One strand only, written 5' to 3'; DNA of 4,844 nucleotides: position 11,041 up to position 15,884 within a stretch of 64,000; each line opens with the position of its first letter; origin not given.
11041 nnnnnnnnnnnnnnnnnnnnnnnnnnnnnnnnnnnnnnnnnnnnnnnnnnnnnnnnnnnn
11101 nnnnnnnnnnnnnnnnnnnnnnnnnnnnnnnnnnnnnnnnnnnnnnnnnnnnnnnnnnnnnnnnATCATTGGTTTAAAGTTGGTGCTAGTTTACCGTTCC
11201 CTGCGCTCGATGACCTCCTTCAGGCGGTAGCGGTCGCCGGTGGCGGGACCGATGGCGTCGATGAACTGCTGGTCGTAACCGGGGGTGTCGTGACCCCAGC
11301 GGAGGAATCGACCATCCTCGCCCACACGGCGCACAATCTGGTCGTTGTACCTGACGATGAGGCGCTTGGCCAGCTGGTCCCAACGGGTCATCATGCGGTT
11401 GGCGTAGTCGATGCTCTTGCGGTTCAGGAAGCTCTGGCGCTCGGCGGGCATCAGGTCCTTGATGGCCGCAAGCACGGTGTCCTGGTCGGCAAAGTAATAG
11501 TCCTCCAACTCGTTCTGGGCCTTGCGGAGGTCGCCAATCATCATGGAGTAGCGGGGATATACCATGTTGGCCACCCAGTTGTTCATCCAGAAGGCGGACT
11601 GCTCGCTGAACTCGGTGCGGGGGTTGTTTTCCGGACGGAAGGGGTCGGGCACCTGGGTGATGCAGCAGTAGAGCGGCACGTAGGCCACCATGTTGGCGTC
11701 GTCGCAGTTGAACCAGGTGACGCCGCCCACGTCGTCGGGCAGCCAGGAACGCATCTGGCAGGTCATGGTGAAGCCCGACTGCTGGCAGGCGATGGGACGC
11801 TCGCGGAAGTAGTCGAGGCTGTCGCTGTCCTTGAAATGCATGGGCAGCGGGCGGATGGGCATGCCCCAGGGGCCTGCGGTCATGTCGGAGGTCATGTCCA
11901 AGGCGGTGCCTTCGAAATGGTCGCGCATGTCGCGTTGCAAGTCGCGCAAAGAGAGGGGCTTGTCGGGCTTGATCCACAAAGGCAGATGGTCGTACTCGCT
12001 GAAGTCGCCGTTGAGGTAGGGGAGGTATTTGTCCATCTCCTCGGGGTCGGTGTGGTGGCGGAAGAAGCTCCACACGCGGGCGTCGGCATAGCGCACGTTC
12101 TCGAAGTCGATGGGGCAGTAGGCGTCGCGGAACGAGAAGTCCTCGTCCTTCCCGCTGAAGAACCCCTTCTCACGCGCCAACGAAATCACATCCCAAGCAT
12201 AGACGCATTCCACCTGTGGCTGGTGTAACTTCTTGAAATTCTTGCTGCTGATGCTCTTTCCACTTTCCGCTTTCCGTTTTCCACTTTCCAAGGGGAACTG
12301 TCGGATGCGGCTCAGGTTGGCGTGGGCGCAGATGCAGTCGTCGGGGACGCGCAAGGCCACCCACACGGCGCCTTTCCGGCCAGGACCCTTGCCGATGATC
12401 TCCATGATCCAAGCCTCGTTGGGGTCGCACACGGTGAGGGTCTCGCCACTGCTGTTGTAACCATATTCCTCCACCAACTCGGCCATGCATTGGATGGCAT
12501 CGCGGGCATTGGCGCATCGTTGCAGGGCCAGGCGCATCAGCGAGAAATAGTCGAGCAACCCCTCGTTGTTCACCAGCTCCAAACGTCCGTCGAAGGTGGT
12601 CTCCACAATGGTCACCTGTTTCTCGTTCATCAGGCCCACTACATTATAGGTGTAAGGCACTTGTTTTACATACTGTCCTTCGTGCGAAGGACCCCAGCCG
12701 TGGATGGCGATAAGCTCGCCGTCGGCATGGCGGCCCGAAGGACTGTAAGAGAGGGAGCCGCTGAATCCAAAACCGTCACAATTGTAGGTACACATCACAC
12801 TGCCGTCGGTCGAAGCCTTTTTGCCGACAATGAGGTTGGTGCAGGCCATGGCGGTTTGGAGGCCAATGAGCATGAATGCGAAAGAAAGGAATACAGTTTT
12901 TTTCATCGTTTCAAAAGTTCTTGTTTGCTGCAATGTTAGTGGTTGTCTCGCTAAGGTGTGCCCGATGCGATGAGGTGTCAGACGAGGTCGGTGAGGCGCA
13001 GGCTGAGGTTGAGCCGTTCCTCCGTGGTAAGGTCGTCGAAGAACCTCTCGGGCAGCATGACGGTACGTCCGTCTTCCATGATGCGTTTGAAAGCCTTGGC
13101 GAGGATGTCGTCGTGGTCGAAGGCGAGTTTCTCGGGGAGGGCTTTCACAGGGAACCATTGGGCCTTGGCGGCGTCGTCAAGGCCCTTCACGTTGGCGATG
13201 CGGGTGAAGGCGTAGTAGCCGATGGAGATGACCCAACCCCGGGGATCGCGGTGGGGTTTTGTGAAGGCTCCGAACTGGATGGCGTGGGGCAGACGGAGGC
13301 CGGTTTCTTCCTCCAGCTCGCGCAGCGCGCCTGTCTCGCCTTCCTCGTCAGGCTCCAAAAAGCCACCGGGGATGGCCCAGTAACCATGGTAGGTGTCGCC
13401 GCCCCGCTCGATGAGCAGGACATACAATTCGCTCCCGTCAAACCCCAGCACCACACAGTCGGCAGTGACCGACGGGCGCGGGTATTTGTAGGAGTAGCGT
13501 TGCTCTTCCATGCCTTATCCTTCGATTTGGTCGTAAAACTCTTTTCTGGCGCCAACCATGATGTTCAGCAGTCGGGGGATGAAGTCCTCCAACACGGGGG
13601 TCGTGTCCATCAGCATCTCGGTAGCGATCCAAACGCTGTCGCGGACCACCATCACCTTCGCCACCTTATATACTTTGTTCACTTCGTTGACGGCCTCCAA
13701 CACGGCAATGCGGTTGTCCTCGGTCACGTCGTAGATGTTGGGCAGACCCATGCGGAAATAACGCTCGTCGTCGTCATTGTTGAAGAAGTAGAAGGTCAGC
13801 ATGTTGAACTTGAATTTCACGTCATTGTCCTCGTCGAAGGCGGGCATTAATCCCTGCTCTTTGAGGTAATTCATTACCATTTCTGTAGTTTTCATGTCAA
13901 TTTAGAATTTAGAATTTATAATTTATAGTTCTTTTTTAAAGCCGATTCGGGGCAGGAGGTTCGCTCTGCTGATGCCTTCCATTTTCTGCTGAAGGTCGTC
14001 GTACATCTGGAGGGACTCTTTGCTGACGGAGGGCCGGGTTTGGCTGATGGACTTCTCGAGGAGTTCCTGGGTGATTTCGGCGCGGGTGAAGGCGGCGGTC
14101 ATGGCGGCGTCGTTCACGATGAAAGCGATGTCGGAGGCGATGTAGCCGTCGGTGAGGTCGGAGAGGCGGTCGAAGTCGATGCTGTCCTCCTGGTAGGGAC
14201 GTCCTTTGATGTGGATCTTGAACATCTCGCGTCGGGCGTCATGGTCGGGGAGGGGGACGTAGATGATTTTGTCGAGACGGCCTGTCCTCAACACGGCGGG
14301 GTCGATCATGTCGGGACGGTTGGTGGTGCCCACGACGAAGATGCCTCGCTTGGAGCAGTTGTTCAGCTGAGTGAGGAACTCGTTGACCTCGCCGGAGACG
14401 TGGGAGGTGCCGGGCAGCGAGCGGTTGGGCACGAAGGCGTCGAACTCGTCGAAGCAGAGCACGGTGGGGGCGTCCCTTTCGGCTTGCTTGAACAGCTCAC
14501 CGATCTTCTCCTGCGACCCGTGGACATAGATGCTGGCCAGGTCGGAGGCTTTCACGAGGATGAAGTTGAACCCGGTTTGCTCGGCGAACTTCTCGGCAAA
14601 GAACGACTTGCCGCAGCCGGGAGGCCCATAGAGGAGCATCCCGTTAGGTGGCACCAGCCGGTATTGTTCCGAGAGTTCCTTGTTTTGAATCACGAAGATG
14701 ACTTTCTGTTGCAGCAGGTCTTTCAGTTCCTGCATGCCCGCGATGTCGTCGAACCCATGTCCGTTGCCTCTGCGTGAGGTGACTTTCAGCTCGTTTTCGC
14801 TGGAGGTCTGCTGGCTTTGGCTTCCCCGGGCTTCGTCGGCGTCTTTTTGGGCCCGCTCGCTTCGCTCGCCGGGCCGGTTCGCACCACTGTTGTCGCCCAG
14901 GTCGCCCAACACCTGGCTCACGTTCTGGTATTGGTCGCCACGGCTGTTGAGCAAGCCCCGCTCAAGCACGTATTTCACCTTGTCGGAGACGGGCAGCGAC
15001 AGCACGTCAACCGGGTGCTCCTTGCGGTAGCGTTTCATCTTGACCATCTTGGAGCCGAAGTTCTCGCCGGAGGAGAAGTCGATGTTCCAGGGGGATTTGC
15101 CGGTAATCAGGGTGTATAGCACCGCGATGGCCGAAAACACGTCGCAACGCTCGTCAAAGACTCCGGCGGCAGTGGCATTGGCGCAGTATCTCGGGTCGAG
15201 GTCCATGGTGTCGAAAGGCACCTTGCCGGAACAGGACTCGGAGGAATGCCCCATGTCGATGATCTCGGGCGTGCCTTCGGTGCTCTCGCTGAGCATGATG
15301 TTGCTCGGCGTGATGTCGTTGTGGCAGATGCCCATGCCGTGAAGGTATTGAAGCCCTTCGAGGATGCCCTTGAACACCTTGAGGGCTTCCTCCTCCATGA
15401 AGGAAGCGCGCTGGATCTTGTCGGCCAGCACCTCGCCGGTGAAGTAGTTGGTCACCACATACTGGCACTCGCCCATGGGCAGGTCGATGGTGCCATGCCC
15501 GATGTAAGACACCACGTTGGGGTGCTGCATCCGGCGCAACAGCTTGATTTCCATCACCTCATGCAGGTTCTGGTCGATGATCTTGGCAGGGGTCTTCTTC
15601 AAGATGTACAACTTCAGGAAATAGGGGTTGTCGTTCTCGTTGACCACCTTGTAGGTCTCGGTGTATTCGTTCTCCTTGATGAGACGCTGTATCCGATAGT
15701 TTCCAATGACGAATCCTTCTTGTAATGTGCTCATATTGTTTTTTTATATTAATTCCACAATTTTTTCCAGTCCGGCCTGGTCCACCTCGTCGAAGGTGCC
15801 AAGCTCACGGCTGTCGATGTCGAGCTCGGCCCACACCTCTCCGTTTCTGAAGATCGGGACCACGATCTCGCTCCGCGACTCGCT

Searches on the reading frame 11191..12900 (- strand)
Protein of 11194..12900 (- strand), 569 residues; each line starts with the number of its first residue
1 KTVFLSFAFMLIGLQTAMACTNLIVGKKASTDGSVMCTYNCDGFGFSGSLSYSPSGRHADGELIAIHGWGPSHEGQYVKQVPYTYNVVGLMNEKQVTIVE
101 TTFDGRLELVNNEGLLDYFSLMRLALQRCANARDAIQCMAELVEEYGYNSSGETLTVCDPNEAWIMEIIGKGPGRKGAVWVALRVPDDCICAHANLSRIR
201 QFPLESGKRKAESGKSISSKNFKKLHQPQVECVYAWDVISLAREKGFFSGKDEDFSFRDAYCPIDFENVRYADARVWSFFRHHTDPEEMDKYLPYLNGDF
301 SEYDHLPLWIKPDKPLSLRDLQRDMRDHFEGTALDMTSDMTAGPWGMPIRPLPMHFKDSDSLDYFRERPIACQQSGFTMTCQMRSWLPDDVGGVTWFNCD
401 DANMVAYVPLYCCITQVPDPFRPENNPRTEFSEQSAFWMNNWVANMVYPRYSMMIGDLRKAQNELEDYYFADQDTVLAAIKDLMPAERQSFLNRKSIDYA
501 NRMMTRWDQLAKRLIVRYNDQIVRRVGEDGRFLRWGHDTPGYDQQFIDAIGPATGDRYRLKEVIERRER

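Call 16: find_related_loci(query=window:11194-12900:-, collection=genome_contigs, flank=10000)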
Query window:11194-12900:- (569 aa) in genome_contigs; peptide patterns used: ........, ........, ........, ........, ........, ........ (x = any residue, [..] = any of these).
498 stretches matched a pattern; 463 encode a relative of the query (tblastn E <= 1e-3); the best 80 are kept; 80 distinct loci.
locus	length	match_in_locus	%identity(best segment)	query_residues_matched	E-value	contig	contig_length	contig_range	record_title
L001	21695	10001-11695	85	1-569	0e+0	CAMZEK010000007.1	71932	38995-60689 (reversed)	MAG TPA_asm: uncultured Bacteroidales bacterium isolate SRR10912533_bin.70_metaWRAP_v1.3_MAG genome assembly, contig: ER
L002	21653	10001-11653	86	12-569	0e+0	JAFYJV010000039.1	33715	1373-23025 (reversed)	MAG: Bacteroidales bacterium isolate RGIG7156 Water_buffalos_Abomasum-5__c953765, whole genome shotgun sequence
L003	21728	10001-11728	84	1-569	0e+0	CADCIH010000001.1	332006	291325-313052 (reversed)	MAG: uncultured Bacteroidia bacterium isolate RUG14679 genome assembly, contig: RUG14679_asm_1, whole genome shotgun seq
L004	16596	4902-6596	84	1-569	0e+0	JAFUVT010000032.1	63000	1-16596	MAG: Bacteroidales bacterium isolate RGIG4870 Roe_deer_Rumen-1__c14311, whole genome shotgun sequence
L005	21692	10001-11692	86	13-569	0e+0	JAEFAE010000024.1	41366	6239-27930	MAG: Bacteroidales bacterium isolate Tb.RUG.487 NODE_3363_length_41366_cov_19.952521, whole genome shotgun sequence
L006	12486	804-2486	83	1-569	0e+0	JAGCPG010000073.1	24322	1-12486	MAG: Bacteroidales bacterium isolate RGIG9998 Yak_Reticulum-4__c386032, whole genome shotgun sequence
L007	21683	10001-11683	83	1-569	0e+0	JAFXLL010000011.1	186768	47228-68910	MAG: Bacteroidales bacterium isolate RGIG6522 Sheep_Reticulum-1__c375690, whole genome shotgun sequence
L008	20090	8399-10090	83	1-569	0e+0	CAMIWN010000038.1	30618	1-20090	MAG: uncultured Bacteroidales bacterium isolate SRR12081302_bin.27_metaWRAP_v1.3_MAG genome assembly, contig: ERZ1228977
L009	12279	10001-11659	84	10-569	0e+0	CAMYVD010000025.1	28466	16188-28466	MAG TPA_asm: uncultured Bacteroidales bacterium isolate SRR10912534_bin.43_metaWRAP_v1.3_MAG genome assembly, contig: ER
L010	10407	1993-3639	85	14-569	0e+0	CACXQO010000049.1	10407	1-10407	MAG: uncultured Bacteroidia bacterium isolate RUG11504 genome assembly, contig: RUG11504_asm_49, whole genome shotgun se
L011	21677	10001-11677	86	13-564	0e+0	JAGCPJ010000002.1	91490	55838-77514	MAG: Bacteroidales bacterium isolate RGIG10001 Yak_Reticulum-4__c28392, whole genome shotgun sequence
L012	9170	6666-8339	85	1-563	0e+0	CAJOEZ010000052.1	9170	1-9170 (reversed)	uncultured Bacteroidales bacterium isolate Red_deer_2_mag_34 genome assembly, contig: scaffold_6031, whole genome shotgu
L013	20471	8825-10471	85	14-569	0e+0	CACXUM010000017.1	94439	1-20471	MAG: uncultured Bacteroidia bacterium isolate RUG11609 genome assembly, contig: RUG11609_asm_17, whole genome shotgun se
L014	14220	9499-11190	84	1-569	0e+0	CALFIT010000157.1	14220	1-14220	MAG TPA_asm: uncultured Bacteroidales bacterium isolate ERR1278073_bin.13_CONCOCT_v1.1_MAG genome assembly, contig: ERZ8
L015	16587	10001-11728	83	1-569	0e+0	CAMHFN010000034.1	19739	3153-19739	MAG: uncultured Bacteroidales bacterium isolate SRR11784288_bin.5_metaWRAP_v1.3_MAG genome assembly, contig: ERZ12202745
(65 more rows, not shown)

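Call 49: search_protein_families(library=padloc, proteins=[window:11194-12900:-], max_evalue=0.001)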
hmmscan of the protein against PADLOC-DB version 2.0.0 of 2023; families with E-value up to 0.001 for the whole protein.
window:11194-12900:- (569 aa): 0 families

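Call 64: find_encoding_contigs(protein=window:11191-12873:-, flank=6000, max_places=10)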
Protein window:11191-12873:- (560 aa): 2 contigs read that carry it; 1 place shown.
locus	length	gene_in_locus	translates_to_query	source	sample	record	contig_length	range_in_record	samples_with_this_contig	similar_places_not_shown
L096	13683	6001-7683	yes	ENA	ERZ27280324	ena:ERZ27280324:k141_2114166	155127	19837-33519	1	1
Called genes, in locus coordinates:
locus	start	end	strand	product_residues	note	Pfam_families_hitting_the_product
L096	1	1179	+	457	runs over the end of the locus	PF00999:Na_H_Exchanger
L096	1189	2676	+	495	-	PF00999:Na_H_Exchanger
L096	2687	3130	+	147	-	PF01590:GAF, PF13185:GAF_2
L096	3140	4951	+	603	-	PF00069:Pkinase, PF07714:PK_Tyr_Ser-Thr, PF00004:AAA, PF17862:AAA_lid_3 (weak)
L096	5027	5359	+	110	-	PF22551:TY-Chap1 (weak)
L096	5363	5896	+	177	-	PF00293:NUDIX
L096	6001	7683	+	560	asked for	PF03577:Peptidase_C69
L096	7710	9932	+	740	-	PF00270:DEAD, PF00271:Helicase_C, PF00156:Pribosyltran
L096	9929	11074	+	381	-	PF02481:DNA_processg_A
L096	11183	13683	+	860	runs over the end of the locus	PF00082:Peptidase_S8, PF18962:Por_Secre_tail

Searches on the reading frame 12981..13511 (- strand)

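Call 49: search_protein_families(library=padloc, proteins=[window:12981-13511:-], max_evalue=0.001)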
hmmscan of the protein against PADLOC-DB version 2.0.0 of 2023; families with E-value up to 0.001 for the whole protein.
window:12981-13511:- (177 aa): 1 family
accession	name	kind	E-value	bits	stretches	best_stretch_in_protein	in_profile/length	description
PDLC04899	PDC-S07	-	1.1e-07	29.6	1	31-128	20-115/135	-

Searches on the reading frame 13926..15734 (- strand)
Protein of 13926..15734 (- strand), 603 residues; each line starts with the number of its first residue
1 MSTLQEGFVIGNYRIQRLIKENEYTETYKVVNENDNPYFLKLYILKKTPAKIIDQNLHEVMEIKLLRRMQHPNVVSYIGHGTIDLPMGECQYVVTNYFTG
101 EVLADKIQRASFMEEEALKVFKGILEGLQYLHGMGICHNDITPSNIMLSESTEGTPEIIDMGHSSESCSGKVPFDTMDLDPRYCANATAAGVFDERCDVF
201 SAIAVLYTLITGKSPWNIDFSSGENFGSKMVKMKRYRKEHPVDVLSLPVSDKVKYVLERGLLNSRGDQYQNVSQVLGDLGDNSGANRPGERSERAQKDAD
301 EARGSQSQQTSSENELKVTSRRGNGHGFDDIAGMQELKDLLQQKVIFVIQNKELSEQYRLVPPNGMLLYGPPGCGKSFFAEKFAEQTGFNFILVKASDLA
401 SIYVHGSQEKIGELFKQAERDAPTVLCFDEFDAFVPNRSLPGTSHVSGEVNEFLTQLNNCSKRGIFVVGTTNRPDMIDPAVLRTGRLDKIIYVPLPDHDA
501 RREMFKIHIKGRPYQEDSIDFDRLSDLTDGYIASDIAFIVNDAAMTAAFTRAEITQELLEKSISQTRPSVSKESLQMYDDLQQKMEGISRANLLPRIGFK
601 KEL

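Call 49: search_protein_families(library=padloc, proteins=[window:13926-15734:-], max_evalue=0.001)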
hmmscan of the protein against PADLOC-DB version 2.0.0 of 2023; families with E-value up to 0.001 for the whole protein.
window:13926-15734:- (603 aa): 40 families (the best 25 are shown)
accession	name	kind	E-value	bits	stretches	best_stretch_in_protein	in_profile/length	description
PDLC04138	mad6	-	3.1e-31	107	1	5-223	45-258/659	mads_6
PDLC02196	IetA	-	1.7e-29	101.4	1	305-572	65-327/374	-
PDLC04042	PD-T4-6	-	5.9e-29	99.6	1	7-284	5-274/292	-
PDLC04053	PD-T4-6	-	7.9e-28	95.8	1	6-309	4-297/311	-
PDLC02195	IetA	-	3.3e-26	90.5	1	353-576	127-347/395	-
PDLC04055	PD-T4-6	-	5.9e-25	86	1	4-312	63-363/496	-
PDLC04054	PD-T4-6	-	8.2e-22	76.1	1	6-276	5-267/347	-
PDLC04047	PD-T4-6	-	3.7e-21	73.5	1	8-301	7-291/327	-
PDLC04232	IetA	-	5.2e-21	73.4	1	296-544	49-293/330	-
PDLC04049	PD-T4-6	-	1.5e-19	68.2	1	61-286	59-286/442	-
PDLC04040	PD-T4-6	-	1.7e-19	68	1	68-313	50-297/547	-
PDLC04041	PD-T4-6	-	9e-19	66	1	3-282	20-293/443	-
PDLC04061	PD-T4-6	-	1.8e-18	65.4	1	68-309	72-312/510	-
PDLC04052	PD-T4-6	-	3.4e-18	64.1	1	69-309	66-299/496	-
PDLC04060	PD-T4-6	-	3.7e-18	63.7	1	61-219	57-212/486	-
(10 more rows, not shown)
